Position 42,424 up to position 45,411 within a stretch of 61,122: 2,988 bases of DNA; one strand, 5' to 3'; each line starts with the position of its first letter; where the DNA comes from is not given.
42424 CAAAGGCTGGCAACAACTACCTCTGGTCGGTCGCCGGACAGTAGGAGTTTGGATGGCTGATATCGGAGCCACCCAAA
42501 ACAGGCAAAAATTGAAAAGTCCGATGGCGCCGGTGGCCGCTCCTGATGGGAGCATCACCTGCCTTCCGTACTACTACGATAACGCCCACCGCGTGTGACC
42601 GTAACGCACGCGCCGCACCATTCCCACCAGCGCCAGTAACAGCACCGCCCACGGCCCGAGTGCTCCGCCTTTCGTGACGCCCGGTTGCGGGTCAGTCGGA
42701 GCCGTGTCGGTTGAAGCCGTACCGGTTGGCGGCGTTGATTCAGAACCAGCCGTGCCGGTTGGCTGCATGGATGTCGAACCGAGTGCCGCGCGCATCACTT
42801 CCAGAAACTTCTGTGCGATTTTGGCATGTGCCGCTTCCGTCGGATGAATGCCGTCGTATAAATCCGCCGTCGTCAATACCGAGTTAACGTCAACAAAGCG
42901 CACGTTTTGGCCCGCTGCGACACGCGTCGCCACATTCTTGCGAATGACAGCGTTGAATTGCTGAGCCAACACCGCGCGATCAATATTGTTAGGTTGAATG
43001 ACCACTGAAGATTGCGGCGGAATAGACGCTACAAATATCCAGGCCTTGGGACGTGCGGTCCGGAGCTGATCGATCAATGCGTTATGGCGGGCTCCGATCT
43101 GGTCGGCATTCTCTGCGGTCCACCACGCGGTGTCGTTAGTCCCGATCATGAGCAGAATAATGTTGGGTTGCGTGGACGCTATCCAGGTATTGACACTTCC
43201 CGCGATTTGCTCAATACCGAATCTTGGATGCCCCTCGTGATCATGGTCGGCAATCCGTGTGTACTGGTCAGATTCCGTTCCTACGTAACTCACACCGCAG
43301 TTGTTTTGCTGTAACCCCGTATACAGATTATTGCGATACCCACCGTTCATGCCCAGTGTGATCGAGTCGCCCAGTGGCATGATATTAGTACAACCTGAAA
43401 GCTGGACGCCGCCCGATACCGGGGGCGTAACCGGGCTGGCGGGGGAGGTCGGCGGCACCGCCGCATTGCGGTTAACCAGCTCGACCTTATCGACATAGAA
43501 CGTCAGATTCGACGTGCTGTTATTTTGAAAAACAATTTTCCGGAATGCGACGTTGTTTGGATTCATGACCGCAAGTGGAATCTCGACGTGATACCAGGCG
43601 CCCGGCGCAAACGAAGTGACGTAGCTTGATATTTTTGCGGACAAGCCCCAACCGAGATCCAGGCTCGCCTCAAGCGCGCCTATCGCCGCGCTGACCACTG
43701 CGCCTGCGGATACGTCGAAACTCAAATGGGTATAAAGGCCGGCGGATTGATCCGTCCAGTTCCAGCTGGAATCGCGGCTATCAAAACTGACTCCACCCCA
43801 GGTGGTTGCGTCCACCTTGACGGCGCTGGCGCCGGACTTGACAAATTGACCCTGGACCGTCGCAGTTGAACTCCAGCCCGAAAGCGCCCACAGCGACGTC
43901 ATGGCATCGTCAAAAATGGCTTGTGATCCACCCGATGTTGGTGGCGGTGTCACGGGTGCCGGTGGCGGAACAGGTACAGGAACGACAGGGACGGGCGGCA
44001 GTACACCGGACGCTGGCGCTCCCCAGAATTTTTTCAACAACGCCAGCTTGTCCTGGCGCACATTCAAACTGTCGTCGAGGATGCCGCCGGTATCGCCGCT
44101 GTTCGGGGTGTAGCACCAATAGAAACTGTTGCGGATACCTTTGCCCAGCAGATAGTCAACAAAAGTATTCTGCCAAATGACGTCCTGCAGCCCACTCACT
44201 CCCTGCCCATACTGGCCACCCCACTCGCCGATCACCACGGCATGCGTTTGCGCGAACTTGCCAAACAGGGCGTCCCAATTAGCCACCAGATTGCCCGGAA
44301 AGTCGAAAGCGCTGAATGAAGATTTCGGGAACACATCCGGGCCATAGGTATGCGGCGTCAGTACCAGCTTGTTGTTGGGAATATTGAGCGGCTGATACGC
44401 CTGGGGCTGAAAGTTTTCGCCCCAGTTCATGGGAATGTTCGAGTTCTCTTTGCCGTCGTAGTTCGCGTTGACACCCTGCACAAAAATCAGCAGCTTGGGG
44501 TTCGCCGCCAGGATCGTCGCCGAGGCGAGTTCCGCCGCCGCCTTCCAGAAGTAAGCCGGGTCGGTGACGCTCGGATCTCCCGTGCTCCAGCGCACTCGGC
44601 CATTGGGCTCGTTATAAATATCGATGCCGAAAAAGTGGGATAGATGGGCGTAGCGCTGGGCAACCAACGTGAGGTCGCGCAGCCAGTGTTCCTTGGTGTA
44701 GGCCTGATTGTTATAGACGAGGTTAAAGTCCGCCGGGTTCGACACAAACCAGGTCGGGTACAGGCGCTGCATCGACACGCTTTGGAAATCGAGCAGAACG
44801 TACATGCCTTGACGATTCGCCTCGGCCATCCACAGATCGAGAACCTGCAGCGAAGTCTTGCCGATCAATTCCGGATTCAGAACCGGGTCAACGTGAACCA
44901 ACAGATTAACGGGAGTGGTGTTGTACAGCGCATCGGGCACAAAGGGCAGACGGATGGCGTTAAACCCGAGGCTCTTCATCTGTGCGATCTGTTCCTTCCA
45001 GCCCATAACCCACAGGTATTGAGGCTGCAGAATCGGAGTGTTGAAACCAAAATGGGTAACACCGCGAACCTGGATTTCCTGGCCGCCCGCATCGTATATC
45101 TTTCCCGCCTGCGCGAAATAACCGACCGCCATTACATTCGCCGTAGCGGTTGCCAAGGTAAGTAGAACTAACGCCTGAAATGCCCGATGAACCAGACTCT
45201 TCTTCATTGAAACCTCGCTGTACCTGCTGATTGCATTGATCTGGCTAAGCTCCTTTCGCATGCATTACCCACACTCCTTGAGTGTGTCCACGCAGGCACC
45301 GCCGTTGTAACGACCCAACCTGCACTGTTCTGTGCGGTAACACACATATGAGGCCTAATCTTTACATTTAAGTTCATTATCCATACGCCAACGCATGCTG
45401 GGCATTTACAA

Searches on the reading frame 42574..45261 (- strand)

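Call 8: search_protein_families(library=pfam, proteins=[window:42574-45261:-], max_evalue=0.001)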
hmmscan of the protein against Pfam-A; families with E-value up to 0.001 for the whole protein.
window:42574-45261:- (895 aa): 4 families
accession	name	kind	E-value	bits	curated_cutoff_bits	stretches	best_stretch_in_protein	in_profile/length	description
PF00150.24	Cellulase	-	1.3e-33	117.1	23.5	1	57-387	2-271/272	Cellulase (glycosyl hydrolase family 5)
PF13472.12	Lipase_GDSL_2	-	7.6e-15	56.3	32.9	1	630-813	2-177/178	GDSL-like Lipase/Acylhydrolase family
PF00657.28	Lipase_GDSL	-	1.1e-13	52.3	23.6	1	627-818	1-207/208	GDSL-like Lipase/Acylhydrolase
PF14606.12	Lipase_GDSL_3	-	0.00071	20.3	27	0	718-823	72-177/178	GDSL-like Lipase/Acylhydrolase family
